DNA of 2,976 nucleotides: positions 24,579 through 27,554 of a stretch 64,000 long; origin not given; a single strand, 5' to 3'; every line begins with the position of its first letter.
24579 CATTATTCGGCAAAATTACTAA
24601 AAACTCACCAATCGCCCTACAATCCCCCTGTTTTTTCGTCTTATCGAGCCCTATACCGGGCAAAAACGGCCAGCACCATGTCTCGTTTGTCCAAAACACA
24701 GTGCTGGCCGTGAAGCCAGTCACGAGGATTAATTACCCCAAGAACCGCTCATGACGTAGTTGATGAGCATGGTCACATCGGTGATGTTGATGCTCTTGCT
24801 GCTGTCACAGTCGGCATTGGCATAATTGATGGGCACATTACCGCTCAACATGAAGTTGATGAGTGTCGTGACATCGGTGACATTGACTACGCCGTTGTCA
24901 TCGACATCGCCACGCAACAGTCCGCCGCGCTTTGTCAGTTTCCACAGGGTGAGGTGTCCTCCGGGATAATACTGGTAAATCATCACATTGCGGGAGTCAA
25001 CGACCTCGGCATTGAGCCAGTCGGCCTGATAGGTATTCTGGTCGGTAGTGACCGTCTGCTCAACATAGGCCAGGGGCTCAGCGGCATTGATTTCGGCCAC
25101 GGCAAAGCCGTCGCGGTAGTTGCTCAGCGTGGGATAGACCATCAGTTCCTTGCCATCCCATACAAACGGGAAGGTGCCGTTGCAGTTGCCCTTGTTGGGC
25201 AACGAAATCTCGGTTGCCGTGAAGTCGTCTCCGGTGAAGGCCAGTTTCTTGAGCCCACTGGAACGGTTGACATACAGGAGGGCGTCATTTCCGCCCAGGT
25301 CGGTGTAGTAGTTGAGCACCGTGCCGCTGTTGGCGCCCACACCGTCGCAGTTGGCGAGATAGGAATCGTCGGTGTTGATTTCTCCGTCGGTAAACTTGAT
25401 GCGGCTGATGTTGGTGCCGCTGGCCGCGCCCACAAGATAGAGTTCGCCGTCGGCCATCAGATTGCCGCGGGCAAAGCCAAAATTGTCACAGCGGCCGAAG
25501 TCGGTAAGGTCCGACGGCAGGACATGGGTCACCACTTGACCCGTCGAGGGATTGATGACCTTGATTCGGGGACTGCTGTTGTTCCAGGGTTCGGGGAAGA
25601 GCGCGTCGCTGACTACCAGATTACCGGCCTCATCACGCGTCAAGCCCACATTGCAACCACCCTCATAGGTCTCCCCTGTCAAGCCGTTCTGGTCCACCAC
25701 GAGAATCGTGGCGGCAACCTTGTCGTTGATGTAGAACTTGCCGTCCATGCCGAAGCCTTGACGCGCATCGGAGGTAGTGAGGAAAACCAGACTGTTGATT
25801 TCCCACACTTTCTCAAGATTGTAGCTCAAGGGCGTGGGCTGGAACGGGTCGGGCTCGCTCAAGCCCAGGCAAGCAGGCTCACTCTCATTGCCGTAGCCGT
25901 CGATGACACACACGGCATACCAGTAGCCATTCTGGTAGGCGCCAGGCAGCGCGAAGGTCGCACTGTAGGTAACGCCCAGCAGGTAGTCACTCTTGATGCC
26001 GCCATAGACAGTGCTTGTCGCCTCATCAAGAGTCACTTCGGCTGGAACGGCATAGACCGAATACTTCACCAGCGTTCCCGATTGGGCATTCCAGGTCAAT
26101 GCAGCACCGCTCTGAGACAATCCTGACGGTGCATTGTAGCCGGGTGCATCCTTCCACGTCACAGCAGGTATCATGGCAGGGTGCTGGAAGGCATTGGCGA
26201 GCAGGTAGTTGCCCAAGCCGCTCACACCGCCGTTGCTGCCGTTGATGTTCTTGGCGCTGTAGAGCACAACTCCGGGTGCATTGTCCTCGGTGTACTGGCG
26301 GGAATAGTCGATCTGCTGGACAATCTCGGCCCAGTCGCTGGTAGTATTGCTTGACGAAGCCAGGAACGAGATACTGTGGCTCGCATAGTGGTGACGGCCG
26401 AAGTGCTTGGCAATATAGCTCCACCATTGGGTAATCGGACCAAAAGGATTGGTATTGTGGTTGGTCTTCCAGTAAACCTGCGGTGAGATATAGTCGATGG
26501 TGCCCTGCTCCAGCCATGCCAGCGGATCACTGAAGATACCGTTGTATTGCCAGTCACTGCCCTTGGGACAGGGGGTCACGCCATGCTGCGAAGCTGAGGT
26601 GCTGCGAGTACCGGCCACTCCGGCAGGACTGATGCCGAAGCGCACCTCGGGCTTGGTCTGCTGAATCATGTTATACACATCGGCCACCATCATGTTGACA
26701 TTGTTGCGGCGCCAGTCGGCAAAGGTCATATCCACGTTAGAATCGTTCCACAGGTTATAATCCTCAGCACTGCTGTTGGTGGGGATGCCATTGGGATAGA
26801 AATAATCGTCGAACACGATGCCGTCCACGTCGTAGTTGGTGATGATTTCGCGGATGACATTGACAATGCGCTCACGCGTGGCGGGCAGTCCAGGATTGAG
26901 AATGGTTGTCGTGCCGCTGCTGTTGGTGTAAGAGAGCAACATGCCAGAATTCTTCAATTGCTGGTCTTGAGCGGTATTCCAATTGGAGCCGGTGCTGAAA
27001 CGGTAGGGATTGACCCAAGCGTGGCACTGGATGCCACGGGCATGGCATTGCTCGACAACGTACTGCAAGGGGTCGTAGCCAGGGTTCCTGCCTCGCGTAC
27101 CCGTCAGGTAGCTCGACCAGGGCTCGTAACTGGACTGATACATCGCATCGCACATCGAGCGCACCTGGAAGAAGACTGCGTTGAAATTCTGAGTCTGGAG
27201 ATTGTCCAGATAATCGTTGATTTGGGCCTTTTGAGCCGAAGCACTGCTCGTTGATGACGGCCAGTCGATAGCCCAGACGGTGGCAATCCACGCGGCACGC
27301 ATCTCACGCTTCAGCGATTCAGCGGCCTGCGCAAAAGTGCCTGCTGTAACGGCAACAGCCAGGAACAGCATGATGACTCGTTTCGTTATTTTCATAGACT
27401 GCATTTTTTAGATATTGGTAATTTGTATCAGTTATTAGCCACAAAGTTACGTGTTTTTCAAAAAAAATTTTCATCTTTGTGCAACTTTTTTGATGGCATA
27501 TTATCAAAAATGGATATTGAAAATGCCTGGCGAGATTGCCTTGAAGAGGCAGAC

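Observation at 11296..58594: Five secreted hydrolases of three unrelated catalytic classes share a C-terminal dockerin-like double repeat and have no recognisable T9SS sorting domain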

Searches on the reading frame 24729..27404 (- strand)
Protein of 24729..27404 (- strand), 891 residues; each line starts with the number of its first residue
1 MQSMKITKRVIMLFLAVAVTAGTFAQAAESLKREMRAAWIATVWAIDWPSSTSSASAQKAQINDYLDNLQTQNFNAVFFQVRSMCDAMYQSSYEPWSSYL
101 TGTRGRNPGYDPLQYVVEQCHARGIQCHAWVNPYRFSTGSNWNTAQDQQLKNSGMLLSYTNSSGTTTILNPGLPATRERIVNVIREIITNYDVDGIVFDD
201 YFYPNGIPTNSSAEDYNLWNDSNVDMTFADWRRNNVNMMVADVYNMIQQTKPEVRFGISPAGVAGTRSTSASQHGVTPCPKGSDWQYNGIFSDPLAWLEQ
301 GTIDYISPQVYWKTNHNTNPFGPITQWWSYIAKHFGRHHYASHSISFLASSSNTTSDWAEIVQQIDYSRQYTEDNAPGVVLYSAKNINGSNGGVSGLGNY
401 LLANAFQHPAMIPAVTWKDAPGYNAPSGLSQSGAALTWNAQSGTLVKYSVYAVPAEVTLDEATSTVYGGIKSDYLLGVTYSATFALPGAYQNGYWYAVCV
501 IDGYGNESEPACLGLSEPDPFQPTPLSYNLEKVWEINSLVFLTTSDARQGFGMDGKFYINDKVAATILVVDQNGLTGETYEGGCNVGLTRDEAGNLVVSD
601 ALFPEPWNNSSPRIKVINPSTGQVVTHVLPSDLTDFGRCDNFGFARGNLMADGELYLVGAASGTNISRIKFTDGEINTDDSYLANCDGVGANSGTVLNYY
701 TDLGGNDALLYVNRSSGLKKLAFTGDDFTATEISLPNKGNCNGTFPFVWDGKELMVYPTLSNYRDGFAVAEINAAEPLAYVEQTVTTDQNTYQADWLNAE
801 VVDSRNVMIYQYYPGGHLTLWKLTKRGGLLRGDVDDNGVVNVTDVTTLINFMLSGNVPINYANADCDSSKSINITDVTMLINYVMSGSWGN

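Call 8: search_protein_families(library=pfam, proteins=[window:24729-27404:-], max_evalue=0.1)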
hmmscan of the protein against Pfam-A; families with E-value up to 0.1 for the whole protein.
window:24729-27404:- (891 aa): 3 families
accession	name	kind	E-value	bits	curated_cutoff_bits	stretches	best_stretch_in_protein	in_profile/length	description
PF02638.21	GHL10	-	1.5e-60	205.4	27.9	1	34-358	1-309/311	Glycosyl hydrolase-like 10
PF00404.24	Dockerin_1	-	6.3e-10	39.5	22.9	1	832-884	2-56/57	Dockerin type I domain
PF14871.12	GHL6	-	0.0042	17.7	35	1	89-199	30-131/132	Hypothetical glycosyl hydrolase 6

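Call 9: search_protein_families(library=ncbifam, proteins=[window:24729-27404:-], max_evalue=0.1)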
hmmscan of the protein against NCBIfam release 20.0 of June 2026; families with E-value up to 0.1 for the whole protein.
window:24729-27404:- (891 aa): 0 families

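Call 11: find_encoding_contigs(protein=window:24729-27404:-, flank=10000, max_places=4)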
Protein window:24729-27404:- (891 aa): no gene with exactly this product is on record in the collection.

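Call 13: find_related_loci(query=window:24729-27404:-, collection=genome_contigs, flank=10000)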
Query window:24729-27404:- (891 aa) in genome_contigs; peptide patterns used: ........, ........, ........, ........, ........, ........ (x = any residue, [..] = any of these).
115 stretches matched a pattern; 110 encode a relative of the query (tblastn E <= 1e-3); the best 80 are kept; 80 distinct loci.
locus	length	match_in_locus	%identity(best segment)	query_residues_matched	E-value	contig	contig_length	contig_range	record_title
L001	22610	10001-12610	87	22-891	0e+0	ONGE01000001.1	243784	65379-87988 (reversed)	uncultured Prevotellaceae bacterium isolate RUG278 genome assembly, contig: scaffold_13, whole genome shotgun sequence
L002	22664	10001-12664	78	1-889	0e+0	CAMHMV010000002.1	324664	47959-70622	MAG: uncultured Prevotellaceae bacterium isolate SRR11784281_bin.83_metaWRAP_v1.3_MAG genome assembly, contig: ERZ122033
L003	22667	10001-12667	77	1-889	0e+0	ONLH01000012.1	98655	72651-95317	uncultured Prevotellaceae bacterium isolate RUG412 genome assembly, contig: scaffold_161, whole genome shotgun sequence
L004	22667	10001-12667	77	1-889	0e+0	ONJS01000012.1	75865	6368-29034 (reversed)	uncultured Prevotellaceae bacterium isolate RUG362 genome assembly, contig: scaffold_140, whole genome shotgun sequence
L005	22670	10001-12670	74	2-889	0e+0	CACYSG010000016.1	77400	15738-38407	MAG: uncultured Bacteroidales bacterium isolate RUG12225 genome assembly, contig: RUG12225_asm_16, whole genome shotgun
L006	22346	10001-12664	74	1-889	0e+0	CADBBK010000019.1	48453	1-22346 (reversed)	MAG: uncultured Bacteroidales bacterium isolate RUG13812 genome assembly, contig: RUG13812_asm_19, whole genome shotgun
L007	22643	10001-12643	73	4-889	0e+0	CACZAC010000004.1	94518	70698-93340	MAG: uncultured Bacteroidales bacterium isolate RUG12435 genome assembly, contig: RUG12435_asm_4, whole genome shotgun s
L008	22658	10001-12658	76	4-889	0e+0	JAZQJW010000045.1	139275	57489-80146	MAG: Sodaliphilus sp. isolate T1900044616_TS20190082.MAGScoT_cleanbin_000029 SGB_855_k141_1027669, whole genome shotgun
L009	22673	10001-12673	75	2-889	0e+0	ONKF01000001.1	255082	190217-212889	uncultured Prevotellaceae bacterium isolate RUG379 genome assembly, contig: scaffold_25, whole genome shotgun sequence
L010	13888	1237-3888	73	8-889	0e+0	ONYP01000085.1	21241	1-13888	uncultured Prevotellaceae bacterium isolate RUG755 genome assembly, contig: scaffold_4680, whole genome shotgun sequence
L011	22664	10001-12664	72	6-891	0e+0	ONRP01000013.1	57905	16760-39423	uncultured Prevotellaceae bacterium isolate RUG575 genome assembly, contig: scaffold_261, whole genome shotgun sequence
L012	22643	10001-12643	73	6-889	0e+0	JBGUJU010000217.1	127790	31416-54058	MAG: Sodaliphilus sp. isolate ruminal_MAG_297 ruminal_MAG_297_contig_0220, whole genome shotgun sequence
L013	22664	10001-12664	74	1-889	0e+0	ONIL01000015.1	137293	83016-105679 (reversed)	uncultured Prevotellaceae bacterium isolate RUG330 genome assembly, contig: scaffold_83, whole genome shotgun sequence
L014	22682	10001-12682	72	1-889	0e+0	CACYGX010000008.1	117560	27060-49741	MAG: uncultured Bacteroidales bacterium isolate RUG11934 genome assembly, contig: RUG11934_asm_8, whole genome shotgun s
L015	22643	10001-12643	73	4-889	0e+0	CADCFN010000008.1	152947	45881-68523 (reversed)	MAG: uncultured Bacteroidales bacterium isolate RUG14590 genome assembly, contig: RUG14590_asm_8, whole genome shotgun s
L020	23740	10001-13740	46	6-886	0e+0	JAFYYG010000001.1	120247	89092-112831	MAG: Muribaculaceae bacterium isolate RGIG7531 Water_buffalos_Omasum-1__c128, whole genome shotgun sequence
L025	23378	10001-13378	62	5-885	0e+0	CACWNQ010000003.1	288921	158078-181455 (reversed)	MAG: uncultured Bacteroidales bacterium isolate RUG10757 genome assembly, contig: RUG10757_asm_3, whole genome shotgun s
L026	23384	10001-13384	61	5-885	0e+0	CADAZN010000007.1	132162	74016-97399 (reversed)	MAG: uncultured Bacteroidales bacterium isolate RUG13764 genome assembly, contig: RUG13764_asm_7, whole genome shotgun s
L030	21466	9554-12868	62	28-885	0e+0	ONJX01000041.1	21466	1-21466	uncultured Prevotellaceae bacterium isolate RUG378 genome assembly, contig: scaffold_2438, whole genome shotgun sequence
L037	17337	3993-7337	52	6-885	0e+0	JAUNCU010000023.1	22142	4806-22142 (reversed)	MAG: Bacteroidales bacterium isolate S22M_St_45 NODE_1387_length_22142_cov_7.193870, whole genome shotgun sequence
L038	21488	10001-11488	55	1-515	1e-173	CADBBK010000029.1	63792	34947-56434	MAG: uncultured Bacteroidales bacterium isolate RUG13812 genome assembly, contig: RUG13812_asm_29, whole genome shotgun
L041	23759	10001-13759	54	11-885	6e-171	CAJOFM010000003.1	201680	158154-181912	uncultured Muribaculaceae bacterium isolate Sheep_2_mag_10 genome assembly, contig: scaffold_13, whole genome shotgun se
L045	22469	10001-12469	55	32-885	9e-169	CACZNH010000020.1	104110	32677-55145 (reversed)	MAG: uncultured Bacteroidales bacterium isolate RUG12777 genome assembly, contig: RUG12777_asm_20, whole genome shotgun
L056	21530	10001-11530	51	10-520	1e-163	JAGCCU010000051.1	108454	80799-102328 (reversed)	MAG: Muribaculaceae bacterium isolate RGIG9674 Yak_Omasum-2__c604786, whole genome shotgun sequence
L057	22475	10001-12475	55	32-886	1e-163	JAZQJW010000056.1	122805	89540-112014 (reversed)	MAG: Sodaliphilus sp. isolate T1900044616_TS20190082.MAGScoT_cleanbin_000029 SGB_855_k141_118319, whole genome shotgun s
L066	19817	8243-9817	50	3-525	5e-159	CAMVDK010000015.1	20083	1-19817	MAG TPA_asm: uncultured Porphyromonadaceae bacterium isolate SRR8387714_bin.83_metaWRAP_v1.3_MAG genome assembly, contig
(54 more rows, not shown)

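Call 32: search_protein_families(library=pfam, proteins=[L038:14408-16390:+, L041:16545-18512:+, L020:5728-7281:-, L013:12766-14706:-, L006:3259-4740:-, L011:3814-5751:+, L045:4345-5316:+, L041:9875-10879:+, L056:12668-14266:+, L066:6512-8215:-], max_evalue=0.01)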
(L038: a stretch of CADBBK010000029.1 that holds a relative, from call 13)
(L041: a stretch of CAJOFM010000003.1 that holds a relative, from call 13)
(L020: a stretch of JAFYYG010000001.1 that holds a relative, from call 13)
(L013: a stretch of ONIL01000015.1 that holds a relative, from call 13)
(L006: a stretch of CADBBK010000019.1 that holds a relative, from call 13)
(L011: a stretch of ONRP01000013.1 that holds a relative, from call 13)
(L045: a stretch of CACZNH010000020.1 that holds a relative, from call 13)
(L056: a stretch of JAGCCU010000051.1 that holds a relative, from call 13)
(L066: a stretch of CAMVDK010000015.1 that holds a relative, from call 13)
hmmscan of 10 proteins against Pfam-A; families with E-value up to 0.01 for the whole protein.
L038:14408-16390:+ (661 aa): 2 families
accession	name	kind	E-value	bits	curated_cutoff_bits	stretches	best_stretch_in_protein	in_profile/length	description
PF03781.23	FGE-sulfatase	-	6.4e-44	151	23.3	1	435-660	4-254/255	Sulfatase-modifying factor enzyme 1-like domain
PF00404.24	Dockerin_1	-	1.2e-05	25.8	22.9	1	33-82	2-56/57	Dockerin type I domain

L041:16545-18512:+ (656 aa): 3 families
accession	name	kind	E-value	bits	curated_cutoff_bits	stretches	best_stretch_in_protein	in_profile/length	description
PF03781.23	FGE-sulfatase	-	4.7e-48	164.5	23.3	1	429-655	4-254/255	Sulfatase-modifying factor enzyme 1-like domain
PF00092.34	VWA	-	1.6e-05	25.7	23.8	0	378-409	2-33/174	von Willebrand factor type A domain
PF00404.24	Dockerin_1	-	6.3e-05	23.5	22.9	1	22-71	2-56/57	Dockerin type I domain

L020:5728-7281:- (518 aa): 3 families
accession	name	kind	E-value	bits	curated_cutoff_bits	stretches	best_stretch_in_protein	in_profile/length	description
PF14262.12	Cthe_2159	-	3.7e-45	154.7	25.8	2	150-406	9-261/262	Carbohydrate-binding domain-containing protein Cthe_2159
PF00404.24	Dockerin_1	-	1.2e-09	38.7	22.9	1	44-92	1-52/57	Dockerin type I domain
PF21385.2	ACCA_BT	-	0.0031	17.8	27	0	108-161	44-97/120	Acetyl-CoA carboxylase, BT domain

L013:12766-14706:- (647 aa): 3 families
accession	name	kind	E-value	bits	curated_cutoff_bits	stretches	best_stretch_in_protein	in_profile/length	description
PF03781.23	FGE-sulfatase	-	4.3e-97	325.2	23.3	2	428-646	4-254/255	Sulfatase-modifying factor enzyme 1-like domain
PF00404.24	Dockerin_1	-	4.5e-12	46.4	22.9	1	30-79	1-55/57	Dockerin type I domain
PF05903.20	Peptidase_C97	-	0.0041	17.4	29.2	0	422-482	30-93/151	PPPDE putative peptidase domain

L006:3259-4740:- (494 aa): 2 families
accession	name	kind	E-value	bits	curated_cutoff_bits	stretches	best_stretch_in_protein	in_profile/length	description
PF00404.24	Dockerin_1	-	2.5e-12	47.2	22.9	1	36-91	1-57/57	Dockerin type I domain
PF07603.17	Lcl_C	-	9.8e-07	29.5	34.9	1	192-294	44-117/117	Lcl C-terminal domain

L011:3814-5751:+ (646 aa): 2 families
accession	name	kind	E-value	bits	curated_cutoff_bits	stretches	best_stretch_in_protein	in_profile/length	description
PF08757.17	CotH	-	4.5e-40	138.6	23.8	1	275-620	2-300/322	CotH kinase protein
PF00404.24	Dockerin_1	-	2.3e-08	34.6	22.9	1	150-204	2-57/57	Dockerin type I domain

L045:4345-5316:+ (324 aa): 4 families
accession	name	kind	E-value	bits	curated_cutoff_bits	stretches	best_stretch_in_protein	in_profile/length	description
PF03781.23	FGE-sulfatase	-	6e-44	151.1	23.3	1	104-321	4-254/255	Sulfatase-modifying factor enzyme 1-like domain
PF00404.24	Dockerin_1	-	1.9e-09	38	22.9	1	30-83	1-56/57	Dockerin type I domain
PF00036.39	EF-hand_1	-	0.0014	18.5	25.4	0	63-79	9-25/29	EF hand domain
PF13499.12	EF-hand_7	-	0.0081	16.9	30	0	63-91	11-41/67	EF-hand domain pair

L041:9875-10879:+ (335 aa): 2 families
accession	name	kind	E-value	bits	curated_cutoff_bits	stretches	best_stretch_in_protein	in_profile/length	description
PF03781.23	FGE-sulfatase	-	6.3e-44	151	23.3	1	115-332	4-254/255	Sulfatase-modifying factor enzyme 1-like domain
PF00404.24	Dockerin_1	-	2.8e-08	34.2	22.9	1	43-96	2-57/57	Dockerin type I domain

L056:12668-14266:+ (533 aa): 2 families
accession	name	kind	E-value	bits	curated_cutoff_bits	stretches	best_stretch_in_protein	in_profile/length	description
PF08757.17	CotH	-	4.9e-45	154.9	23.8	1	191-497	16-299/322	CotH kinase protein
PF00404.24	Dockerin_1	-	5.2e-07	30.2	22.9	1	37-91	2-57/57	Dockerin type I domain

L066:6512-8215:- (568 aa): 1 family
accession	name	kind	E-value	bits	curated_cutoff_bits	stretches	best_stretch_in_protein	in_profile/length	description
PF08757.17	CotH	-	1.1e-37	130.7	23.8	1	226-533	15-299/322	CotH kinase protein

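Call 41: search_protein_families(library=pfam, proteins=[L066:13711-17952:-, L025:18283-22032:+, L025:17007-18275:+, L030:331-3402:+, L041:20684-22546:-, L057:17403-19271:-, L038:17577-19571:-, L041:19596-20534:-], max_evalue=0.05)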
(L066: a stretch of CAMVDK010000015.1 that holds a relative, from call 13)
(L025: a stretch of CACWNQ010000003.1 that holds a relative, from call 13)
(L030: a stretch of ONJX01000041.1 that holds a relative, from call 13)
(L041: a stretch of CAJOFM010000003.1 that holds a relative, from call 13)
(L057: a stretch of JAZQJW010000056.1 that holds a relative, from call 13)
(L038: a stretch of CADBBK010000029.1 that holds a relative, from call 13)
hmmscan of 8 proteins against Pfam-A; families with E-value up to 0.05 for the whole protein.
L066:13711-17952:- (1414 aa): 0 families

L025:18283-22032:+ (1250 aa): 4 families
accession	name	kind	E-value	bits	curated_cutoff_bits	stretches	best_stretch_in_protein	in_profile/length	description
PF13306.12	LRR_5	-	1.6e-145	477.8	27.7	7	687-814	2-126/127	BspA type Leucine rich repeat region (6 copies)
PF13855.12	LRR_8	-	1.2e-18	67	27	0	823-865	13-56/61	Leucine rich repeat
PF16656.11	Pur_ac_phosph_N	-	0.00067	20.6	30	1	1127-1196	26-93/93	Purple acid Phosphatase, N-terminal domain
PF23952.1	LRR_EndoS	-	0.0011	19.6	27.9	0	891-933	46-88/116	Endo-beta-N-acetylglucosaminidase EndoS LRR domain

L025:17007-18275:+ (423 aa): 3 families
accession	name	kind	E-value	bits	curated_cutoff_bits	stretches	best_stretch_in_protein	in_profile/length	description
PF16819.11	DUF5074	-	1.2e-76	258.5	27.2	1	29-365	1-353/353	Domain of unknown function (DUF5074)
PF21544.3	PorZ_N_b_propeller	-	0.011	16.4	27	0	167-233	80-146/154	TSS9, PorZ, N-terminal beta-propeller domain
PF04231.19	Endonuclease_1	-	0.011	15.9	25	1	372-417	88-133/235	Endonuclease I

L030:331-3402:+ (1024 aa): 3 families
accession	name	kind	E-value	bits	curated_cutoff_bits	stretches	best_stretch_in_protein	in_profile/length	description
PF07675.18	Cleaved_Adhesin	-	5.1e-47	160.5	21.4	2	487-643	3-174/174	Cleaved Adhesin Domain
PF00041.27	fn3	-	3.5e-13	50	25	2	403-445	41-82/84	Fibronectin type III domain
PF25059.1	FN3_DSCAM-DSCAML_C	-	0.0043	17.8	39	0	400-450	31-81/89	DSCAM/DSCAML C-terminal Fn3-like domain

L041:20684-22546:- (621 aa): 3 families
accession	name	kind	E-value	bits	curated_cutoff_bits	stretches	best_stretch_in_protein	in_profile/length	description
PF10365.15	DUF2436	-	3.1e-48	164.1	25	1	75-217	19-164/164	Domain of unknown function (DUF2436)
PF07675.18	Cleaved_Adhesin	-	1.9e-13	51.2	21.4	1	274-410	13-173/174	Cleaved Adhesin Domain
PF00041.27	fn3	-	0.00012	22.7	25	1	428-459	48-81/84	Fibronectin type III domain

L057:17403-19271:- (623 aa): 5 families
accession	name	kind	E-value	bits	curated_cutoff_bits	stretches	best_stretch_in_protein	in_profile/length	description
PF07675.18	Cleaved_Adhesin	-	1.3e-44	152.6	21.4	2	283-423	11-174/174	Cleaved Adhesin Domain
PF00041.27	fn3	-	3.8e-08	33.9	25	1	423-472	34-81/84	Fibronectin type III domain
PF25059.1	FN3_DSCAM-DSCAML_C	-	1.2e-05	26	39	1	429-480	33-83/89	DSCAM/DSCAML C-terminal Fn3-like domain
PF25788.1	Ig_Rha78A_N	-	0.0037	17.9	27.4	1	437-476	62-101/105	Rha78A-like, N-terminal immunoglobulin domain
PF00629.30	MAM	-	0.0079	16.5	26.4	1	129-224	57-153/158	MAM domain, meprin/A5/mu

L038:17577-19571:- (665 aa): 6 families
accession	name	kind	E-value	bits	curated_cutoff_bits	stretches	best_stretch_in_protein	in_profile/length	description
PF10365.15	DUF2436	-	2.3e-55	187.3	25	1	68-216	14-164/164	Domain of unknown function (DUF2436)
PF07675.18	Cleaved_Adhesin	-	3.6e-11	43.8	21.4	1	278-419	12-174/174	Cleaved Adhesin Domain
PF00041.27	fn3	-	1.3e-06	28.9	25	1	439-473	48-81/84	Fibronectin type III domain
PF25059.1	FN3_DSCAM-DSCAML_C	-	9.1e-05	23.2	39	1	428-486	32-89/89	DSCAM/DSCAML C-terminal Fn3-like domain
PF16656.11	Pur_ac_phosph_N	-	0.012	16.6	30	1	440-477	61-93/93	Purple acid Phosphatase, N-terminal domain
PF25788.1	Ig_Rha78A_N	-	0.013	16.2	27.4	1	445-477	69-101/105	Rha78A-like, N-terminal immunoglobulin domain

L041:19596-20534:- (313 aa): 0 families

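Call 42: search_protein_families(library=ncbifam, proteins=[L066:13711-14130:-, L025:21613-22032:+, L025:17856-18275:+, L030:2983-3402:+, L041:20684-21103:-, L057:17403-17822:-, L038:17577-17996:-], max_evalue=1)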
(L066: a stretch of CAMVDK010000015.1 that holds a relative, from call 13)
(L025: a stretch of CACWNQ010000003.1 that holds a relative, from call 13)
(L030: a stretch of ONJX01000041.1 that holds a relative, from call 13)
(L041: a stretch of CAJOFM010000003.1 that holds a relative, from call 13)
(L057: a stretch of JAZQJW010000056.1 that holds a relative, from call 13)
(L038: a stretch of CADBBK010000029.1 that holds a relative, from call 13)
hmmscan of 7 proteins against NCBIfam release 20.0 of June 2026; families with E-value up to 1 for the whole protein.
L066:13711-14130:- (140 aa): 0 families

L025:21613-22032:+ (140 aa): 1 family
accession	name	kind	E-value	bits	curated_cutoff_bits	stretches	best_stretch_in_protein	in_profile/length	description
NF041611.1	exoglucan_CbhB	equivalog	0.0072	14.4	1950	1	50-91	754-891/997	exoglucanase CbhB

L025:17856-18275:+ (140 aa): 0 families

L030:2983-3402:+ (140 aa): 0 families

L041:20684-21103:- (140 aa): 1 family
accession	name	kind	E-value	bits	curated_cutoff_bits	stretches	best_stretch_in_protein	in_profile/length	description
NF047446.1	barrel_OmpL47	domain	0.0023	18.3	40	1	42-71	27-52/68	OmpL47-type beta-barrel domain-containing protein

L057:17403-17822:- (140 aa): 4 families
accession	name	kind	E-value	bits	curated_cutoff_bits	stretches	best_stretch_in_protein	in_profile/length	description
NF047446.1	barrel_OmpL47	domain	0.009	16.4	40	1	47-71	28-52/68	OmpL47-type beta-barrel domain-containing protein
TIGR02197.1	heptose_epim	equivalog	0.032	13.4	274.6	1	85-130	143-190/316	ADP-glyceromanno-heptose 6-epimerase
TIGR02331.1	rib_alpha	repeat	0.064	13.5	35.25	0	122-138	46-62/80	Rib/alpha/Esp repeat surface protein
NF038186.1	YPDG_rpt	domain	0.24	12.4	40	0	119-138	74-94/98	YPDG domain-containing protein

L038:17577-17996:- (140 aa): 0 families
